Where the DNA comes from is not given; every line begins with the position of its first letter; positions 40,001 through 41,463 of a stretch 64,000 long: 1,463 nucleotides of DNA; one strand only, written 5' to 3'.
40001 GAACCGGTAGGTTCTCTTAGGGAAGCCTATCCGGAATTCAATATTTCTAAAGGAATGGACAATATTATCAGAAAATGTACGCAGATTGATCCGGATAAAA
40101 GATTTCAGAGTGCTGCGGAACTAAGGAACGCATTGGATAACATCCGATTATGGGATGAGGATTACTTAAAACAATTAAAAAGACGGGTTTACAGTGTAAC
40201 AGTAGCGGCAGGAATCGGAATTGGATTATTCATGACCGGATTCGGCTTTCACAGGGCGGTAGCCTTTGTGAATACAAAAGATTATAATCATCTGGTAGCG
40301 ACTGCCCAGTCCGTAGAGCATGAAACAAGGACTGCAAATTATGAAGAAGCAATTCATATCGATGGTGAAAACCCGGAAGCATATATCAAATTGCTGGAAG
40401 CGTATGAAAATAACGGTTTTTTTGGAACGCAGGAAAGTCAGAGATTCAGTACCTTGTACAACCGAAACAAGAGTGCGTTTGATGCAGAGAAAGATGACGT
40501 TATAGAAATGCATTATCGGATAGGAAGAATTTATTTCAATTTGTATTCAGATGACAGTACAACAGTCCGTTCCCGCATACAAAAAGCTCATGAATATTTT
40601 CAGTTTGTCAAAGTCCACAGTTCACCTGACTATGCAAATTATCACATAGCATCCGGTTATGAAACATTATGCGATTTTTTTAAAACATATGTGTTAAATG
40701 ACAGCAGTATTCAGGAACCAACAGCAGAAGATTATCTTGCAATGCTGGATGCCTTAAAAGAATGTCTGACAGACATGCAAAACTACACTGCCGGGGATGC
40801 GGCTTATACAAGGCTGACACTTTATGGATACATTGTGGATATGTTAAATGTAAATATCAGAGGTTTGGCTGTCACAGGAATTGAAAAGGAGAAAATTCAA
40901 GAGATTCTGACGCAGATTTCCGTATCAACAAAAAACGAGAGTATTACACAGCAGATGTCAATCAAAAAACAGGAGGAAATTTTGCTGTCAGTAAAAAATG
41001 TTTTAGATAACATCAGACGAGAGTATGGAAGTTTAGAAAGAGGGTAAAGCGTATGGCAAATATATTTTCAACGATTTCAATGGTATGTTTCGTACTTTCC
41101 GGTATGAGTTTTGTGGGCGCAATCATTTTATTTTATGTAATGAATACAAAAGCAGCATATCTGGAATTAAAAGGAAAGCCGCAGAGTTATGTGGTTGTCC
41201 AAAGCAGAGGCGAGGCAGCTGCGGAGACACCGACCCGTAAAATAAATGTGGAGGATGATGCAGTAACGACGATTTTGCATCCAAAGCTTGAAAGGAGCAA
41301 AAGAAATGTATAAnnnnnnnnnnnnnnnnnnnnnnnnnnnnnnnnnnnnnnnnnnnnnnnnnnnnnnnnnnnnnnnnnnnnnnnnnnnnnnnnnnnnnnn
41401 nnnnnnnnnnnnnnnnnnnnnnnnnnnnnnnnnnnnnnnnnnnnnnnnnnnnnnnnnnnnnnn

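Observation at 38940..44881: Coupled four-gene operon: orphan A24 prepilin-type peptidase, membrane Ser/Thr kinase, small TM protein and giant multi-Ig surface protein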

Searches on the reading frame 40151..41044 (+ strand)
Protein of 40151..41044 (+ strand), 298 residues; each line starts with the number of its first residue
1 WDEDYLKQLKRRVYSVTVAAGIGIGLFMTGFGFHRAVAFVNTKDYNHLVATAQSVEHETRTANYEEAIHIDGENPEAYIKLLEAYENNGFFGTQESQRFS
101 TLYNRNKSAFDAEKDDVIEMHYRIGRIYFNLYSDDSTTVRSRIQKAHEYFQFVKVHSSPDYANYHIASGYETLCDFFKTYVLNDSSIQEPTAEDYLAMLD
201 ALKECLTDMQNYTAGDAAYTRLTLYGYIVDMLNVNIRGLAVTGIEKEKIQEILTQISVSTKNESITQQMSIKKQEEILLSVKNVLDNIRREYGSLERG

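Call 17: find_homologous_proteins(query=window:40151-41044:+, max_evalue=0.001)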
Query window:40151-41044:+ (298 aa): 6 proteins with E <= 0.001 among 735 candidates.
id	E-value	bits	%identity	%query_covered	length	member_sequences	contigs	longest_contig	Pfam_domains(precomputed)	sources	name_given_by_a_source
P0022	5.4e-134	464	100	71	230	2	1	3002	-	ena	-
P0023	1.2e-127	443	99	68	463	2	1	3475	PF07714.24,PF00069.32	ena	-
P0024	1.4e-120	420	70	92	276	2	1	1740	-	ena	-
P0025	3.3e-80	287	45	100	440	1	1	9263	PF07714.24,PF00069.32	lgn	-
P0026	6.8e-12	63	74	17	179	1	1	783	-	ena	-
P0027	3.9e-6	45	100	10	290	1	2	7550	PF07714.24,PF00069.32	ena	-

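Call 23: find_related_loci(query=A2, collection=genome_contigs, flank=10000)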
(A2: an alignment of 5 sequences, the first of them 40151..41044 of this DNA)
Query A2 (298 aa) in genome_contigs; peptide patterns used: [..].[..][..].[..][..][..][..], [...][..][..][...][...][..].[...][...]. (x = any residue, [..] = any of these).
340 stretches matched a pattern; 1 encode a relative of the query (tblastn E <= 1e-3); 1 distinct loci.
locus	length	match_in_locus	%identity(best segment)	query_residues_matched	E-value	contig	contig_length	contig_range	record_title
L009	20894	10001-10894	43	1-298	1e-86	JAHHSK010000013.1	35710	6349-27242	MAG: Ruthenibacterium sp. isolate MAG054 MAG054_13, whole genome shotgun sequence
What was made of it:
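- Tried and rejected: GTDB genome scan with the kinase ectodomain alignment: the patterns were too specific and only one locus came back (L009, Ruthenibacterium MAG; call 23).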

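Call 26: search_protein_families(library=pfam, proteins=[L009:36-1085:+, L009:1406-1900:+, L009:1925-3652:+, L009:3656-4303:+, L009:4312-5640:+, L009:6728-7222:+, L009:7223-8440:+, L009:8392-9213:+, L009:9155-10897:+, L009:19022-20761:+], max_evalue=0.01)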
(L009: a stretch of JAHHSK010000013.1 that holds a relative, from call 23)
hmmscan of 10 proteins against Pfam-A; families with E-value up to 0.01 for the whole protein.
L009:36-1085:+ (349 aa): 0 families

L009:1406-1900:+ (164 aa): 0 families

L009:1925-3652:+ (575 aa): 0 families

L009:3656-4303:+ (215 aa): 0 families

L009:4312-5640:+ (442 aa): 29 families (the best 25 are shown)
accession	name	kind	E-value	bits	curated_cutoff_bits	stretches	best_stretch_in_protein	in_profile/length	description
PF14559.12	TPR_19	-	1.1e-30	106.1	25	5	186-238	1-53/68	Tetratricopeptide repeat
PF13432.12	TPR_16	-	1.9e-25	89.3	32.7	3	182-236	3-57/65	Tetratricopeptide repeat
PF07719.23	TPR_2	-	5.5e-24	82.7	27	2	41-72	2-33/34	Tetratricopeptide repeat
PF13428.12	TPR_14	-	1.5e-22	78.3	23.5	0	177-218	2-43/44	Tetratricopeptide repeat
PF00515.34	TPR_1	-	3.6e-22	77.7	27.8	2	41-72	2-33/34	Tetratricopeptide repeat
PF13181.12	TPR_8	-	1e-18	66.3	25.7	2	41-71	2-32/34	Tetratricopeptide repeat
PF13431.12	TPR_17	-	4.2e-17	61.4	24.4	1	63-95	2-34/34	Tetratricopeptide repeat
PF13424.12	TPR_12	-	5.2e-15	55.8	30.1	1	42-102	5-73/77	Tetratricopeptide repeat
PF25062.1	ARM_TT21_N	-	5.1e-14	53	40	2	15-195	36-221/222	Tetratricopeptide repeat protein 21 N-terminal ARM repeat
PF13371.12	TPR_9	-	1e-11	45.1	35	0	186-235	5-54/73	Tetratricopeptide repeat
PF12569.14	NatA_aux_su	-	1.5e-11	44.4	33.3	1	111-167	195-251/515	N-terminal acetyltransferase A, auxiliary subunit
PF12895.13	ANAPC3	-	6.5e-10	39.6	27.2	0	10-65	27-81/82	Anaphase-promoting complex, cyclosome, subunit 3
PF13414.12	TPR_11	-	1.6e-09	37.8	26.8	2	50-88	4-42/42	TPR repeat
PF17874.7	TPR_MalT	-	2.4e-09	37.4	45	1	159-319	104-271/336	MalT-like TPR region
PF13176.12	TPR_7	-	3.6e-09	36.4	27.9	0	76-103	1-30/36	Tetratricopeptide repeat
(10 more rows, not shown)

L009:6728-7222:+ (164 aa): 1 family
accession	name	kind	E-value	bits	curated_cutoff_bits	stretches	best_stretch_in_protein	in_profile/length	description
PF19293.4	CdaA_N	-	0.0089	16.6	23.8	0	8-60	22-74/81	CdaA N-terminal transmembrane domain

L009:7223-8440:+ (405 aa): 3 families
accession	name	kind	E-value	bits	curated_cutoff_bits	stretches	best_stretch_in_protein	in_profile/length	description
PF00498.31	FHA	-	6.6e-17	62.1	20.7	1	329-395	2-66/67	FHA domain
PF19909.4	DUF6382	-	9.7e-08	32.3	26.7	1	54-155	20-125/163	Domain of unknown function (DUF6382)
PF16697.10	Yop-YscD_cpl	-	4.3e-07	30.5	33.2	1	316-390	7-80/94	Inner membrane component of T3SS, cytoplasmic domain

L009:8392-9213:+ (273 aa): 3 families
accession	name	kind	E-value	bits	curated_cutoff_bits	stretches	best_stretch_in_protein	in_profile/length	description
PF13672.11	PP2C_2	-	4.3e-13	49.7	24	1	34-256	8-207/209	Protein phosphatase 2C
PF00481.26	PP2C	-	1.2e-05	25.5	20.3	1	34-169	11-145/255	Protein phosphatase 2C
PF07228.17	SpoIIE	-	0.00087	19.7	25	1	192-271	104-190/192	Stage II sporulation protein E (SpoIIE)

L009:9155-10897:+ (580 aa): 4 families
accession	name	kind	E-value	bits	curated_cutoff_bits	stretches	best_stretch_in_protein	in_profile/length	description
PF00069.31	Pkinase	-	1.5e-41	143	31.7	1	35-275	1-259/263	Protein kinase domain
PF07714.23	PK_Tyr_Ser-Thr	-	6.9e-24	85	23.1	1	36-266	2-248/258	Protein tyrosine and serine/threonine kinase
PF01636.29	APH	-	0.00011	22.5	23.2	0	38-150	2-113/239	Phosphotransferase enzyme family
PF13414.12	TPR_11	-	0.004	17.3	26.8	0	343-371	14-42/42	TPR repeat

L009:19022-20761:+ (579 aa): 3 families
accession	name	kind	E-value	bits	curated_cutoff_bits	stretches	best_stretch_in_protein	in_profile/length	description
PF12833.13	HTH_18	-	6.2e-24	84.5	33.6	1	498-577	1-80/80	Helix-turn-helix domain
PF00165.29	HTH_AraC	-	8.2e-20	70.9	26.6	2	539-575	6-41/42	Bacterial regulatory helix-turn-helix proteins, AraC family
PF00072.30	Response_reg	-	0.00011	22.8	30.2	1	62-171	2-110/111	Response regulator receiver domain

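Call 31: search_solved_structures(query=A2, max_evalue=10)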
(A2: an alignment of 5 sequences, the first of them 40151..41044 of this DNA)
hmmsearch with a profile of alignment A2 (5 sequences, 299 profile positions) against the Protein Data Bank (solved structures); distinct sequences matched with E-value up to 10: 38.
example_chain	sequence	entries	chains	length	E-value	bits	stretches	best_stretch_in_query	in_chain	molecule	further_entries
9qhb_A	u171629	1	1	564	8.6e-10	41.5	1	49-89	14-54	Engineered tetratricopeptide repeat protein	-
9gzg_A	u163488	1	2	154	1.7e-09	40.5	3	46-89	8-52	Engineered CTPR protein with glutamic acids for conductivity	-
8bu0_A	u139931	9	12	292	1.1e-07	34.5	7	49-89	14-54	Consensus tetratricopeptide repeat protein | Crystal structure of an 8-repeat consensus TPR superhelix with Zinc. | Monomer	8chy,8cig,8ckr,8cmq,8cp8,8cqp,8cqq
9qhc_A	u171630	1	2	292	1.2e-06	31.2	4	56-89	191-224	Engineered tetratricopeptide repeat protein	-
8ump_A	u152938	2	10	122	0.00023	23.7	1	56-86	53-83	T33-ml35-redesigned-TPR-domain-fold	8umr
2fo7_A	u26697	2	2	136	0.00032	23.2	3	50-89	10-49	SYNTHETIC CONSENSUS TPR PROTEIN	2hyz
8ch0_A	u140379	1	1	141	0.00035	23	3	49-89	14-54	Consensus tetratricopeptide repeat protein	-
1na0_A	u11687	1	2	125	0.00037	23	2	49-89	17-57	designed protein CTPR3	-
3kd7_A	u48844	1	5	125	0.00062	22.2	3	52-89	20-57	CTPR390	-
6vl6_A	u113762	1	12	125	0.00083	21.8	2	45-89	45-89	T33_dn2A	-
6vfh_A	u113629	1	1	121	0.0015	20.9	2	56-88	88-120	T33_dn10A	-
5hrz_A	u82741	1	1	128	0.0021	20.5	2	45-89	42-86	TPR domain protein 1na0C3_3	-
7obi_A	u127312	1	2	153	0.0024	20.3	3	52-89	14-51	CTPR-rv4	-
1w3b_A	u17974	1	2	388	0.0045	19.4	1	61-95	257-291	UDP-N-ACETYLGLUCOSAMINE--PEPTIDE N-ACETYLGLUCOSAMINYLTRANSFERASE 110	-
6eou_A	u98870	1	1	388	0.0063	18.9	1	60-95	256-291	UDP-N-acetylglucosamine--peptide N-acetylglucosaminyltransferase 110 kDa subunit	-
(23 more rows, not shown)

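Call 51: search_protein_representatives(alignment_id=A3)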
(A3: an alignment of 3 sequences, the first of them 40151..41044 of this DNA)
Query: 3 sequences, 299 profile positions. Proteins with E-value up to 0.001 (for the whole library): 322; up to 1e-10: 170; up to 1e-30: 37. The best 150 are listed.
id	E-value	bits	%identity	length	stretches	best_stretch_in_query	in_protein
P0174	4.3e-105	367.7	-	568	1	1-297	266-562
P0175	8.7e-75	268.2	-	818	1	1-297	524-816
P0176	7.4e-68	245.4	-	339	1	21-296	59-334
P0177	1.5e-66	241.2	-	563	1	20-294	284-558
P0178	1.8e-63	231.0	-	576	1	2-296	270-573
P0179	5.7e-61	222.8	-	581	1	2-292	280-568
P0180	1.9e-58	214.5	-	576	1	3-297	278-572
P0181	2.2e-57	211.1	-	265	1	42-296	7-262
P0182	9.7e-57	208.9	-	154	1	147-298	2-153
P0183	4.2e-55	203.5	-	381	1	2-292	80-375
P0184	5.6e-54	199.9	-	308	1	2-292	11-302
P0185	1.1e-53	198.9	-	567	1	1-293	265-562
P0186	9.0e-53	195.9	-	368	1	7-295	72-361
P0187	4.3e-52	193.7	-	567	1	7-295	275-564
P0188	3.9e-51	190.5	-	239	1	62-295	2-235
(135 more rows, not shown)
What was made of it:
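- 39368..41047 (+): TseD-like membrane Ser/Thr kinase: cytoplasmic Hanks domain (non-RD, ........), one TM (about residues 274-292), and an extracellular all-helical TPR-like domain. Call 51: the ectodomain family has 322 representatives at E<=1e-3.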

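Call 58: find_related_loci(query=A5, collection=metagenome_contigs, flank=10000)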
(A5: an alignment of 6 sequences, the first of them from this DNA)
Query A5 (298 aa) in metagenome_contigs; peptide patterns used: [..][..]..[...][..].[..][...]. (x = any residue, [..] = any of these).
25 stretches matched a pattern; 6 encode a relative of the query (tblastn E <= 1e-3); 6 distinct loci.
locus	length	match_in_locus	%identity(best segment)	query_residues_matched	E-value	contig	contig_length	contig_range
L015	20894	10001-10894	45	1-298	4e-82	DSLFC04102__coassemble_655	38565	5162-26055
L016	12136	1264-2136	35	2-292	8e-58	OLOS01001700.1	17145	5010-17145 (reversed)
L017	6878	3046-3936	35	3-298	2e-56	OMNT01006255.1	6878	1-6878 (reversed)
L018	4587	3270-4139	34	7-296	4e-55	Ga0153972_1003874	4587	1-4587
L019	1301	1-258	47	213-298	5e-19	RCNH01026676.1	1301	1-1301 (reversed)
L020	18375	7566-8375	34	9-278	2e-55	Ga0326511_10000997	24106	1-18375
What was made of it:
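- Tried and rejected: A 6-sequence alignment gave only 6 metagenome loci (call 58), so a statistical census was not possible.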

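Call 93: predict_structure(alignment_id=A3)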
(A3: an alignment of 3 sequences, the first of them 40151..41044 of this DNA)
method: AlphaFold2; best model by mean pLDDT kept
length: 298 residues; sequences in the alignment: 3
mean_pLDDT: 76.5   pTM: 0.70
mean pLDDT of the five models: 76.5, 70.5, 69.4, 61.9, 58.0
residues with pLDDT >= 90: 59; 70-90: 169; 50-70: 30; < 50: 40
segments of 3 or more residues with pLDDT < 50: 9-38, 133-136, 184-186
pLDDT, mean of each block of 10 residues (from residue 1): 49 35 30 40 75 80 88 88 80 76 86 88 80 58 81 83 78 79 58 88 85 71 91 90 93 95 84 93 94 81
secondary structure, 60 per line:
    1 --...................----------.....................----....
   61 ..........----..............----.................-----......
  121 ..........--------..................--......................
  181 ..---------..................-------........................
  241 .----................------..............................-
elements in order: H3-21 H32-52 H57-70 H75-88 H93-109 H115-130 H139-156 H159-182 H192-209 H217-241 H246-261 H268-297
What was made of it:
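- On PASTA-type (PknB/Stk1) wall-sensing kinases: The ectodomain is all-helical (call 93).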

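Call 95: fold_search(model_id=the predicted structure, library=pdb)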
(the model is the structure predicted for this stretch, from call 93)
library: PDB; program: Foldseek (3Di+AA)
matches with E <= 10: 1228; with E <= 0.001: 0
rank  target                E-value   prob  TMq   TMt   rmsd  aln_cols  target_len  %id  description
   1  9qhb                  1.1e-03  1.00  0.30  0.33  16.4       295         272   14  Crystal structure of 16-repeat CTPR protein with eliminated coordination sites (released 2025-10-22)
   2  9qhc_A                1.2e-03  1.00  0.31  0.33  16.9       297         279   14  Crystal structure of 8-repeat CTPR protein with eliminated coordination sites (released 2025-10-22)
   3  9qhc_B                2.5e-03  1.00  0.30  0.33  16.9       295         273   14  Crystal structure of 8-repeat CTPR protein with eliminated coordination sites (released 2025-10-22)
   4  8chy                  2.6e-03  1.00  0.30  0.33  14.8       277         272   14  Crystal structure of an 8-repeat consensus TPR superhelix with Zinc. (released 2024-02-21)
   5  6eou                  4.4e-03  0.98  0.23  0.21  17.5       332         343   11  O-GlcNAc transferase TPR domain with the intellectual disability associated mutation L254F (released 2018-05-09)
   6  2ho1_A                5.0e-03  1.00  0.36  0.44   9.1       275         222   10  Functional Characterization of Pseudomonas Aeruginosa pilF (released 2006-07-25)
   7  5k7v_A                7.1e-03  1.00  0.36  0.38  12.6       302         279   16  Computational Design of Self-Assembling Cyclic Protein Homooligomers (released 2017-04-12)
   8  7ntf_B                8.4e-03  1.00  0.29  0.13  13.0       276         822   13  Cryo-EM structure of unliganded O-GlcNAc transferase (released 2021-11-17)
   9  6vfk_B                8.4e-03  0.89  0.19  0.20  18.4       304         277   14  De novo designed tetrahedral nanoparticle T33_dn10 displaying 4 copies of BG505-SOSIP trimer on the surface (released 2020-07-22)
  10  8ro2_J                9.5e-03  0.99  0.29  0.18  17.3       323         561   12  Integrative Structure of the human intron lariat Spliceosome (ILS'') (released 2024-09-18)
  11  5lj3_S                9.5e-03  0.92  0.21  0.15  22.5       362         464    9  Structure of the core of the yeast spliceosome immediately after branching (released 2016-08-03)
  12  5lj5_S                1.2e-02  0.91  0.20  0.15  22.6       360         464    9  Overall structure of the yeast spliceosome immediately after branching. (released 2016-08-31)
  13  5xjc_J                1.5e-02  0.95  0.23  0.14  19.8       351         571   10  Cryo-EM structure of the human spliceosome just prior to exon ligation at 3.6 angstrom (released 2017-07-05)
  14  7v6q_H                1.6e-02  1.00  0.34  0.45   8.7       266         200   11  Crystal structure of sNASP-ASF1A-H3.1-H4 complex (released 2021-12-29)
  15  1w3b_B                1.9e-02  0.99  0.32  0.27  14.0       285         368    9  The superhelical TPR domain of O-linked GlcNAc transferase reveals structural similarities to importin alpha. (released 2004-09-09)
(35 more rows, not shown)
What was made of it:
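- Checked: The AF2 model of the ectodomain is all-helical and weakly TPR-like (calls 31, 93, 95).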

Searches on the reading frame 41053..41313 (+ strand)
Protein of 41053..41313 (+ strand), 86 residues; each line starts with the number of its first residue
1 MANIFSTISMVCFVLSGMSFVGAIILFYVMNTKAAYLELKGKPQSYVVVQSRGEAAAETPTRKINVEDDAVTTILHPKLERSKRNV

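Call 6: search_protein_families(library=pfam, proteins=[window:41053-41313:+], max_evalue=0.1)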
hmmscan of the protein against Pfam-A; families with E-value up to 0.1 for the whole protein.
window:41053-41313:+ (86 aa): 0 families

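Call 7: search_protein_families(library=ncbifam, proteins=[window:41053-41313:+], max_evalue=0.1)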
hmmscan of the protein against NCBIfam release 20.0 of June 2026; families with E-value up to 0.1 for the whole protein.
window:41053-41313:+ (86 aa): 1 family
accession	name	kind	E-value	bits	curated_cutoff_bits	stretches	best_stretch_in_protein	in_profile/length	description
NF040945.1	CCC_membrane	equivalog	0.074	13.4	65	1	3-46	6-48/99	CCC motif membrane protein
